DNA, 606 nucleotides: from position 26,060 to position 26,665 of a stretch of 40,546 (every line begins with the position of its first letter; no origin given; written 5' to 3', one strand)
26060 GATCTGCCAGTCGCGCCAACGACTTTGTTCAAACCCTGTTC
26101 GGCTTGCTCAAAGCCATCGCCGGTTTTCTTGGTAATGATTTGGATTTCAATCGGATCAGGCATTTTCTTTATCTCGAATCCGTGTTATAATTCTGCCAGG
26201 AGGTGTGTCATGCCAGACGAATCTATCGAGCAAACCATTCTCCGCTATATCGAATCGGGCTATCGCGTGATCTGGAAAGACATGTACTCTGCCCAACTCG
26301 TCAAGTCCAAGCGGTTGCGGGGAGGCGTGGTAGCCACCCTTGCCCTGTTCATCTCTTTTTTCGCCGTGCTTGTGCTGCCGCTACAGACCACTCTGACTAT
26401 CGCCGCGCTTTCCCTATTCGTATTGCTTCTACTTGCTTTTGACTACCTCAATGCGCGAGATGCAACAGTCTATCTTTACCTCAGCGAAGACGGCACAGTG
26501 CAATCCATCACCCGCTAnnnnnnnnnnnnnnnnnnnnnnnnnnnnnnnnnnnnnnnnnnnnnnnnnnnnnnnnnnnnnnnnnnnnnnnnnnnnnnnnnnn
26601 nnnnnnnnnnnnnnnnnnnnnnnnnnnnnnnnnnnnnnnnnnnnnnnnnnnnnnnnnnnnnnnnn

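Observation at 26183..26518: Antisense membrane-protein moron inserted exactly between the GT chaperone and the tape-measure gene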

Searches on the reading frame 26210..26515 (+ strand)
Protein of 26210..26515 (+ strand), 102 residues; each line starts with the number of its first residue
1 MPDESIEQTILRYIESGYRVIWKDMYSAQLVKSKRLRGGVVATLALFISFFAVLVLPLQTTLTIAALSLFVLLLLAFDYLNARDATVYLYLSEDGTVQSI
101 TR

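Call 6: search_protein_families(library=pfam, proteins=[window:26210-26515:+], max_evalue=1)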
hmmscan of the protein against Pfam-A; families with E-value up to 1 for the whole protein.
window:26210-26515:+ (102 aa): 1 family
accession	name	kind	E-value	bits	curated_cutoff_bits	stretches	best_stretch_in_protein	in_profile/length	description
PF18159.6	S_4TM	-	0.12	12.2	26.9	1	34-84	30-80/291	SMODS-associating 4TM effector domain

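Call 7: search_protein_families(library=phrogs, proteins=[window:26210-26515:+], max_evalue=1)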
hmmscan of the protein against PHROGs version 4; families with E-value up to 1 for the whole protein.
window:26210-26515:+ (102 aa): 0 families

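Call 9: find_homologous_proteins(query=window:26210-26515:+, max_evalue=0.01)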
Query window:26210-26515:+ (102 aa): 2 proteins with E <= 0.01 among 24 candidates.
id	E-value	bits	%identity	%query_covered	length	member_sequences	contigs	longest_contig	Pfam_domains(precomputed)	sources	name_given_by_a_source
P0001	3.1e-56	205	100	100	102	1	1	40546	-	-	-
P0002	2.4e-31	126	63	100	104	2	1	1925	-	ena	-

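Call 10: find_encoding_contigs(protein=P0002, flank=10000)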
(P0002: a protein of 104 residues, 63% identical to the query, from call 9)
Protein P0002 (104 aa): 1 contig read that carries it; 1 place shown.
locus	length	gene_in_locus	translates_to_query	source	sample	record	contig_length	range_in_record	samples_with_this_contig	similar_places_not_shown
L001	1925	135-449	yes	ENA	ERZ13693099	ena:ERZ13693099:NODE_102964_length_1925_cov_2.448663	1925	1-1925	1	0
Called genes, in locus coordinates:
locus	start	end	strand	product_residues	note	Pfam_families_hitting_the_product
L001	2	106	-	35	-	?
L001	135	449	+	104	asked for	-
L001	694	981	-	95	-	-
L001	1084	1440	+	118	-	-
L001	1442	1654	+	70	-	-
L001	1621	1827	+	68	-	PF12728:HTH_17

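Call 24: find_related_loci(query=A1, collection=viral_contigs, flank=8000)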
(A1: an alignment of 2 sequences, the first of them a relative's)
Query A1 (102 aa) in viral_contigs; peptide patterns used: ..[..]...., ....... (x = any residue, [..] = any of these).
75 stretches matched a pattern; 1 encode a relative of the query (tblastn E <= 1e-3); 1 distinct loci.
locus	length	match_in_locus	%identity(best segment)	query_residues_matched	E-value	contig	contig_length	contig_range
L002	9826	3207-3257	71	12-28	3e-6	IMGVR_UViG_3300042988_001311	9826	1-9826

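Call 27: search_protein_representatives(alignment_id=A1)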
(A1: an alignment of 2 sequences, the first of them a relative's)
Query: 2 sequences, 104 profile positions. Proteins with E-value up to 0.001 (for the whole library): 17; up to 1e-10: 3; up to 1e-30: 1. The best 17 are listed.
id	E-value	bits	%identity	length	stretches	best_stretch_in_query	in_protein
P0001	3.4e-55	200.9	-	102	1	1-104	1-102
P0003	2.8e-14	69.4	-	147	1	11-104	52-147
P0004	9.0e-13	64.6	-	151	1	5-103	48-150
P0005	9.7e-10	54.9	-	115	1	8-103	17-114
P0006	2.9e-08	50.1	-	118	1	5-103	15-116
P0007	7.4e-06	42.4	-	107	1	8-103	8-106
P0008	1.2e-05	41.7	-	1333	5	8-49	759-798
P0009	2.2e-05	40.9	-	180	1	13-102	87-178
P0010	5.1e-05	39.7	-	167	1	11-104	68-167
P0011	8.8e-05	38.9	-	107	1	8-101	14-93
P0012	9.0e-05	38.9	-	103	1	8-101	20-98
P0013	1.2e-04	38.5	-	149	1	7-94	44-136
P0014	1.8e-04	37.9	-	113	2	6-49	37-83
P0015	2.5e-04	37.5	-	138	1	7-102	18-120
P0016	3.0e-04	37.2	-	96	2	8-38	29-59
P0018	6.6e-04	36.1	-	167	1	8-101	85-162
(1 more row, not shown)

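Call 31: search_protein_families(library=pfam, alignment_id=A2, max_evalue=0.1)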
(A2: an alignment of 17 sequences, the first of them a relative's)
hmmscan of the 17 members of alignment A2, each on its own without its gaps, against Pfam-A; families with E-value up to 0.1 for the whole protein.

A. member 1, P0001 (102 aa): 0 families

B. families by the number of members that match (of 17 scanned): 26 families (the first 25 are shown)
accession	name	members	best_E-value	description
PF13240.11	Zn_Ribbon_1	6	2.5e-06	zinc-ribbon domain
PF12773.13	DZR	6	6.2e-05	Double zinc ribbon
PF24463.1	DUF7577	5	7.7e-08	Domain of unknown function (DUF7577)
PF13248.11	Zn_ribbon_3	3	0.00027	zinc-ribbon domain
PF24460.1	DUF7575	3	0.0069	Domain of unknown function (DUF7575)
PF01034.25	Syndecan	2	0.0034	Syndecan domain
PF17032.10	Zn_ribbon_15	2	0.0067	zinc-ribbon family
PF07291.16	MauE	2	0.034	Methylamine utilisation protein MauE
PF18912.6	DZR_2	2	0.04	Double zinc ribbon domain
PF09297.16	Zn_ribbon_NUD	1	0.00088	NADH pyrophosphatase zinc ribbon domain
PF20864.3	Zn_ribbon_TEX13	1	0.0018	Putative testis-expressed protein 13C, zinc finger domain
PF11857.13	DUF3377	1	0.0025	Domain of unknown function (DUF3377)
PF20403.5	DUF6693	1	0.0028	Family of unknown function (DUF6693)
PF08271.17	Zn_Ribbon_TF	1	0.0045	TFIIB zinc-binding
PF13800.11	Sigma_reg_N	1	0.011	Sigma factor regulator N-terminal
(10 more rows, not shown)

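Call 32: search_protein_families(library=ncbifam, alignment_id=A2, max_evalue=0.1)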
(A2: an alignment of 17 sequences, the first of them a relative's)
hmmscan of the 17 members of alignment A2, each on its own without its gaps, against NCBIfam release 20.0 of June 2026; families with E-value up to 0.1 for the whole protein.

A. member 1, P0001 (102 aa): 0 families

B. families by the number of members that match (of 17 scanned): 15 families
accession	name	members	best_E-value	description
NF045510.1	4Cys_prefix_kin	2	0.0013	4-Cys prefix domain-containing protein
NF011149.0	PRK14559.1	2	0.0055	serine/threonine phosphatase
NF045999.1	MAG1140_fam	1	0.00036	MAG1140 family protein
NF033218.1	anchor_AmaP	1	0.011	alkaline shock response membrane anchor protein AmaP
NF041421.1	MbpC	1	0.021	mobilization protein MbpC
NF053815.1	teico_TcaA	1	0.021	membrane-associated protein TcaA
TIGR01478.1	STEVOR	1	0.024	STEVOR family variant surface protein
NF002058.0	PRK00888.1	1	0.027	cell division protein FtsB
NF001194.0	PRK00159.1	1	0.031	cell division protein CrgA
TIGR04561.1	membra_charge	1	0.036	TIGR04561 family membrane protein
NF042931.1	SAG1386_EF1546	1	0.056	SAG1386/EF1546 family surface-associated protein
NF003965.0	PRK05457.1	1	0.059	protease HtpX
NF004873.0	PRK06231.1-3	1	0.074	F0F1 ATP synthase subunit B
NF003161.0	PRK04136.1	1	0.094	50S ribosomal protein L40e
NF001452.0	PRK00311.1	1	0.096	3-methyl-2-oxobutanoate hydroxymethyltransferase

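Call 35: find_homologous_proteins(query=A3, max_evalue=0.001)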
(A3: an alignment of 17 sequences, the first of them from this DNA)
Query A3 (17 sequences) (102 aa, profile of the alignment): 13 proteins with E <= 0.001 among 3274 candidates.
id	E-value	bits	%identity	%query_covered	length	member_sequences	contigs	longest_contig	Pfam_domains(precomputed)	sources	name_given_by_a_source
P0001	2.9e-29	119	100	100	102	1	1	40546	-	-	-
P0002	6.3e-29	118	63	100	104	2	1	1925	-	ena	-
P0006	1.3e-28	117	30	96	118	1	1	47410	-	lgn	-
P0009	7.6e-28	115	27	86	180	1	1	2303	-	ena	-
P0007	3.1e-26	110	29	94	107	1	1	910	-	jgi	jgi:hypothetical protein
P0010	2.1e-23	100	34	91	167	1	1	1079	PF13240.12,PF24463.2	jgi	jgi:hypothetical protein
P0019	1.6e-19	88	30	92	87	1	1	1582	-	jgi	-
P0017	8.1e-18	82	29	92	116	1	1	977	-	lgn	-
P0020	5.9e-16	76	30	96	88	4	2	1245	-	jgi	jgi:hypothetical protein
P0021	2.2e-15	75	35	95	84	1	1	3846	-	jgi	jgi:hypothetical protein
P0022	3.3e-15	74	30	94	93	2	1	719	-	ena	-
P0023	6.3e-15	73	30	94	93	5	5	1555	-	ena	-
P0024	2.1e-14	72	31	95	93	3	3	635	-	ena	-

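Call 36: find_encoding_contigs(protein=P0006, flank=10000, max_places=3)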
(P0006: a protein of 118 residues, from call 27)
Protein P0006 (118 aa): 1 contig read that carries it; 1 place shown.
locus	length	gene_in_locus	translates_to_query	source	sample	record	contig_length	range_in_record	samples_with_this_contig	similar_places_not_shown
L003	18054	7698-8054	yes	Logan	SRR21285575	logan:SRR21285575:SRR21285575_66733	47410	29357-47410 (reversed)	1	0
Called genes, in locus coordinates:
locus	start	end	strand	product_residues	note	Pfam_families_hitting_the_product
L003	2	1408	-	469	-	?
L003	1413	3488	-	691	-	-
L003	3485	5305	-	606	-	-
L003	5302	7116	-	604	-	-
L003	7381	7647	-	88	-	-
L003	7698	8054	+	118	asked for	-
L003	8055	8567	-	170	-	-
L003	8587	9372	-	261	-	-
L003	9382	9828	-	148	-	-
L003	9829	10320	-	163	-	-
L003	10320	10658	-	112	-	-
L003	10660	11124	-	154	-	-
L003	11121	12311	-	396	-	PF17210:SdrD_B (faint)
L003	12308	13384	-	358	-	-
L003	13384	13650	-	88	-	-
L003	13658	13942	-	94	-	-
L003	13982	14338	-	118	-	-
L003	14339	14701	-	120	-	-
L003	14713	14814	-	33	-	-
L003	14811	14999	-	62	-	-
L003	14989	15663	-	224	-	-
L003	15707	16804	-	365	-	-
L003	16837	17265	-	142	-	-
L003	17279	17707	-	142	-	-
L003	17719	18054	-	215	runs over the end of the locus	-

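Call 37: find_encoding_contigs(protein=P0021, flank=5000, max_places=3)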
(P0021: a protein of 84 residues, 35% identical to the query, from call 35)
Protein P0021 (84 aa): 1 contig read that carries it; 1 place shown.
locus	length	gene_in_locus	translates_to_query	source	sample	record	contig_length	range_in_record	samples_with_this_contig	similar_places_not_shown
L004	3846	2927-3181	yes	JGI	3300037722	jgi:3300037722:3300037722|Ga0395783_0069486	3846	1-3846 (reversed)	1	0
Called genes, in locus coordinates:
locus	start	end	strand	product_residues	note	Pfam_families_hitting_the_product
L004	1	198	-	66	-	?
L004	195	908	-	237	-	-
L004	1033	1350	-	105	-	-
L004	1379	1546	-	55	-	-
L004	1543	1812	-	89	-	-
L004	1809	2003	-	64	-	-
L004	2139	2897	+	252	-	PF00589:Phage_integrase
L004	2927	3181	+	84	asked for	-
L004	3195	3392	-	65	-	-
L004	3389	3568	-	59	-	-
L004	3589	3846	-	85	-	?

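Call 38: find_encoding_contigs(protein=P0009, flank=5000, max_places=3)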
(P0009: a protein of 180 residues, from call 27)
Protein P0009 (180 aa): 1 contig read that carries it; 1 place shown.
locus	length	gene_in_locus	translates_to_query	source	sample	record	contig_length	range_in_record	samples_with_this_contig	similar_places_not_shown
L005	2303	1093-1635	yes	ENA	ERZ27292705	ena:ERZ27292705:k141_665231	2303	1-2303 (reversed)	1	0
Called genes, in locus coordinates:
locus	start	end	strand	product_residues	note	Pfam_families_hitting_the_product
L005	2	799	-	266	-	?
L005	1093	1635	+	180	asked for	-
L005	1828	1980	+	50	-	PF04964:Flp_Fap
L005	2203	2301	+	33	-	?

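Call 61: search_protein_families(library=pfam, proteins=[L001:1084-1437:+, L001:1442-1651:+, L004:2139-2894:+], max_evalue=0.05)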
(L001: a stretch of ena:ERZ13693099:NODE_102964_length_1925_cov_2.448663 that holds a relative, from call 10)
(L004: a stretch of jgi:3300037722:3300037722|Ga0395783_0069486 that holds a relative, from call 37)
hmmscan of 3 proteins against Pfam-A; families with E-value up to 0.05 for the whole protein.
L001:1084-1437:+ (118 aa): 0 families

L001:1442-1651:+ (70 aa): 0 families

L004:2139-2894:+ (252 aa): 3 families
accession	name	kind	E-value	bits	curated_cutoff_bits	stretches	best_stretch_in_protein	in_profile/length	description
PF00589.27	Phage_integrase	-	7.6e-25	88.1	27.1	1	91-233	4-167/172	Phage integrase family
PF13495.12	Phage_int_SAM_4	-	2.4e-05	25.1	27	1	1-65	9-80/85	Phage integrase, N-terminal SAM-like domain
PF02899.23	Phage_int_SAM_1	-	0.0088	16.7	22.3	1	2-66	10-82/83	Phage integrase, N-terminal SAM-like domain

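Call 62: list_cluster_members(proteins=[P0003, P0004, P0005, P0011, P0012, P0013, P0014, P0015, P0016, P0018])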
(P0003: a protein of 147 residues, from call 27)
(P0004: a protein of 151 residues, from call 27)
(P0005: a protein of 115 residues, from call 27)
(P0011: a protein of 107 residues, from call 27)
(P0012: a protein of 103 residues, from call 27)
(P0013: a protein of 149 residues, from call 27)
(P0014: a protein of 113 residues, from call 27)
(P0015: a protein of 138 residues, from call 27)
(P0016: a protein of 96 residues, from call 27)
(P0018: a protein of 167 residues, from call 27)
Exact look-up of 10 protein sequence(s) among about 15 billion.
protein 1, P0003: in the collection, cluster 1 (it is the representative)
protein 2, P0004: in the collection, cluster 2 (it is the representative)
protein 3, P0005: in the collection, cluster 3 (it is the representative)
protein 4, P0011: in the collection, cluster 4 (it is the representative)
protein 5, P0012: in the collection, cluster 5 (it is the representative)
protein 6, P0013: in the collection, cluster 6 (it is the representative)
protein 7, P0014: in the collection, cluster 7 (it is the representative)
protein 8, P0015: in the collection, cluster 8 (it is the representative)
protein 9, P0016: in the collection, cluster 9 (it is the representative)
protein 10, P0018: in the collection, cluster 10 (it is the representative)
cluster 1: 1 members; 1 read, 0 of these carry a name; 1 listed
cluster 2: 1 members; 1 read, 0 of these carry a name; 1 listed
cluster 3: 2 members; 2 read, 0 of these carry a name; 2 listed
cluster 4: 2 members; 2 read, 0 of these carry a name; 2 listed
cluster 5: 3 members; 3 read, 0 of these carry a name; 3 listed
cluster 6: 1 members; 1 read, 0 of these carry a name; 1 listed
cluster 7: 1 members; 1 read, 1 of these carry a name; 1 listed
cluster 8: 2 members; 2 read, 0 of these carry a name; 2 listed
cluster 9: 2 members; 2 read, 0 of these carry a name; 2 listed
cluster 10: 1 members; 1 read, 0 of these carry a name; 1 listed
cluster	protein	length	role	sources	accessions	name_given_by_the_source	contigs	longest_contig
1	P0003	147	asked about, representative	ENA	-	-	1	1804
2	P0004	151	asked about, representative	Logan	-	-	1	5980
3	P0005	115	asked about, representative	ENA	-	-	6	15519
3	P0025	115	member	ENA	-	-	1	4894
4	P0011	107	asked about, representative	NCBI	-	-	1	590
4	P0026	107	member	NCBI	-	-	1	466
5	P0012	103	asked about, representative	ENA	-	-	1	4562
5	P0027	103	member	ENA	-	-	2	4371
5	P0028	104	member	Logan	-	-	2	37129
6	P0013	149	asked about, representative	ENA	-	-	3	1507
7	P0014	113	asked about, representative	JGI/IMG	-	hypothetical protein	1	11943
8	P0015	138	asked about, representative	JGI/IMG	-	-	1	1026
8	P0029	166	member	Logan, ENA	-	-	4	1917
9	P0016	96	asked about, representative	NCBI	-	-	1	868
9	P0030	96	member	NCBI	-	-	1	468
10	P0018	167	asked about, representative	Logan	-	-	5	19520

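Call 64: find_encoding_contigs(protein=P0005, flank=8000, max_places=3)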
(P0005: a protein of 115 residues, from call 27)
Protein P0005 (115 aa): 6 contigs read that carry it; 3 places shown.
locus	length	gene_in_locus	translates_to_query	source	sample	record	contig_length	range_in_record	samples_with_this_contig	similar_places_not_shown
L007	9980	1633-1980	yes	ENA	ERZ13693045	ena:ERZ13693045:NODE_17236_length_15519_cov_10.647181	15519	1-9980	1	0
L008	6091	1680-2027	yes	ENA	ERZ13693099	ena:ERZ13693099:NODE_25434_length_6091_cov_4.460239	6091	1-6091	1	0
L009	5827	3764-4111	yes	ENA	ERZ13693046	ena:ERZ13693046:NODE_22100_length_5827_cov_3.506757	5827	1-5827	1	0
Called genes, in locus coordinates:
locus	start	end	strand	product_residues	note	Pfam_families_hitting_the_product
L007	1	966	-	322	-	?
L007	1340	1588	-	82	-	-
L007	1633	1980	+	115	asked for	-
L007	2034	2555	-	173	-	-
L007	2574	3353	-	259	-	-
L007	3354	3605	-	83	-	-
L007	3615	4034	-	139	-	-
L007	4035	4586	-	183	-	-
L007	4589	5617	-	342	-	-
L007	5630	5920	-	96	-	-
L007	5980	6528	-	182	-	-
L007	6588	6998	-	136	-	-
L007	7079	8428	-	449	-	-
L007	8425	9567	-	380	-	-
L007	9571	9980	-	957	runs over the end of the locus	PF04860:Phage_portal, PF04233:Phage_Mu_F (faint), PF14890:Intein_splicing (weak)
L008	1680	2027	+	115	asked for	-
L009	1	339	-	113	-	?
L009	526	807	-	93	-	-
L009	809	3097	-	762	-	-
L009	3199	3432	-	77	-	-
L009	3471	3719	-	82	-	-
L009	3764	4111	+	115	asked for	-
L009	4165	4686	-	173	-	-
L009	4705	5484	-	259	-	-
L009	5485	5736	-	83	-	-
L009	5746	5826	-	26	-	?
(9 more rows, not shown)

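Call 65: find_encoding_contigs(protein=P0028, flank=8000, max_places=2)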
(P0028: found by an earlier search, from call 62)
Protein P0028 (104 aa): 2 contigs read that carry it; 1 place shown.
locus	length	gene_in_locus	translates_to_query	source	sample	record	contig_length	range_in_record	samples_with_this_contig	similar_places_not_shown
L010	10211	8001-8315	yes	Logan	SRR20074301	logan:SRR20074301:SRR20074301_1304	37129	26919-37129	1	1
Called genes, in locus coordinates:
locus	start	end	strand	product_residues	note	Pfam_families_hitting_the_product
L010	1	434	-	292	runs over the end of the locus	-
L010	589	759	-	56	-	-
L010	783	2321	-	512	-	PF00239:Resolvase, PF07508:Recombinase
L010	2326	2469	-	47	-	-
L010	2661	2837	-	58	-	-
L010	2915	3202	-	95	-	-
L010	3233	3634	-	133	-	-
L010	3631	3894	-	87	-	-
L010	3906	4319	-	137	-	PF08774:VRR_NUC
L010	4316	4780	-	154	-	-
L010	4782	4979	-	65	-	-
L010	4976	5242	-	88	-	-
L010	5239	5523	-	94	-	-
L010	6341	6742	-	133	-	-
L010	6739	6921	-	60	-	-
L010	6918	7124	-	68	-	-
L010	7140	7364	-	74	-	-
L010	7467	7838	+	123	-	PF13560:HTH_31 (weak), PF01381:HTH_3, PF13443:HTH_26 (weak)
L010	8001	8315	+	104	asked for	-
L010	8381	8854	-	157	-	PF00436:SSB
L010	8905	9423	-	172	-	PF00226:DnaJ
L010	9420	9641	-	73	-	PF13560:HTH_31, PF13443:HTH_26, PF01381:HTH_3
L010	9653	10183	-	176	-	-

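Call 68: search_protein_families(library=phrogs, alignment_id=A2, max_evalue=0.1)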
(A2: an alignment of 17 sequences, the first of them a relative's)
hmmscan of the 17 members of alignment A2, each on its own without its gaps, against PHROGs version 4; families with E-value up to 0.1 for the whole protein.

A. member 1, P0001 (102 aa): 0 families

B. families by the number of members that match (of 17 scanned): 17 families
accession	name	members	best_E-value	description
phrog_34413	-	7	3.5e-15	-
phrog_2546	-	4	9.7e-05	-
phrog_10292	-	2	0.017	-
phrog_10714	-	2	0.021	-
phrog_13725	-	1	0.0034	-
phrog_11572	-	1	0.0054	-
phrog_6586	-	1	0.0079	-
phrog_16989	-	1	0.014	membrane protein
phrog_3772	-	1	0.018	-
phrog_17677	-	1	0.018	-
phrog_7395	-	1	0.03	-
phrog_11547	-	1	0.038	-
phrog_16351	-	1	0.039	DNA binding protein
phrog_11981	-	1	0.05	-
phrog_23747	-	1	0.051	-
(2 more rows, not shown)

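Call 69: search_protein_families(library=padloc, alignment_id=A5, max_evalue=0.1)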
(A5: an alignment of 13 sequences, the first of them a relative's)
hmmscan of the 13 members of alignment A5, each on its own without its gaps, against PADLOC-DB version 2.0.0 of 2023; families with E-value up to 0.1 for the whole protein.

A. member 1, P0001 (102 aa): 0 families

B. families by the number of members that match (of 13 scanned): 1 family
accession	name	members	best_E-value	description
PDLC02434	Aga2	1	0.0097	-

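Call 70: predict_structure(alignment_id=A5)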
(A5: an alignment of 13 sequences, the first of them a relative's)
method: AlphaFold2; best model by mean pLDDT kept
length: 102 residues; sequences in the alignment: 13
mean_pLDDT: 84.4   pTM: 0.59
mean pLDDT of the five models: 84.4, 81.9, 80.7, 80.5, 77.1
residues with pLDDT >= 90: 33; 70-90: 62; 50-70: 6; < 50: 1
segments of 3 or more residues with pLDDT < 50: none
pLDDT, mean of each block of 10 residues (from residue 1): 77 93 93 76 78 81 84 84 89 89 84
secondary structure, 60 per line:
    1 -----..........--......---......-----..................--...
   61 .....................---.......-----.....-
elements in order: H6-15 E18-23 E27-32 H38-55 H58-81 E85-91 E97-101

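Call 74: search_dna_similar(query=P0012, collection=phages, mode=protein, max_evalue=0.001, max_rows=30)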
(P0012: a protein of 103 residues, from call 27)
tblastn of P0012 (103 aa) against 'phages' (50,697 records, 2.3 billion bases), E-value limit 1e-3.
No match.

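Call 75: search_dna_similar(query=P0016, collection=phages, mode=protein, max_evalue=0.1, max_rows=30)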
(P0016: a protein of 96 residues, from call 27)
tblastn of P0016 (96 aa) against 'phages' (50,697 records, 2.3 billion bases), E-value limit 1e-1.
No match.

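Call 76: search_dna_similar(query=P0001, collection=phages, mode=protein, max_evalue=1, max_rows=20)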
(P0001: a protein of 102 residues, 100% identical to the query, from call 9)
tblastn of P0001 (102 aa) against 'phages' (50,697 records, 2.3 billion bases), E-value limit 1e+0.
No match.
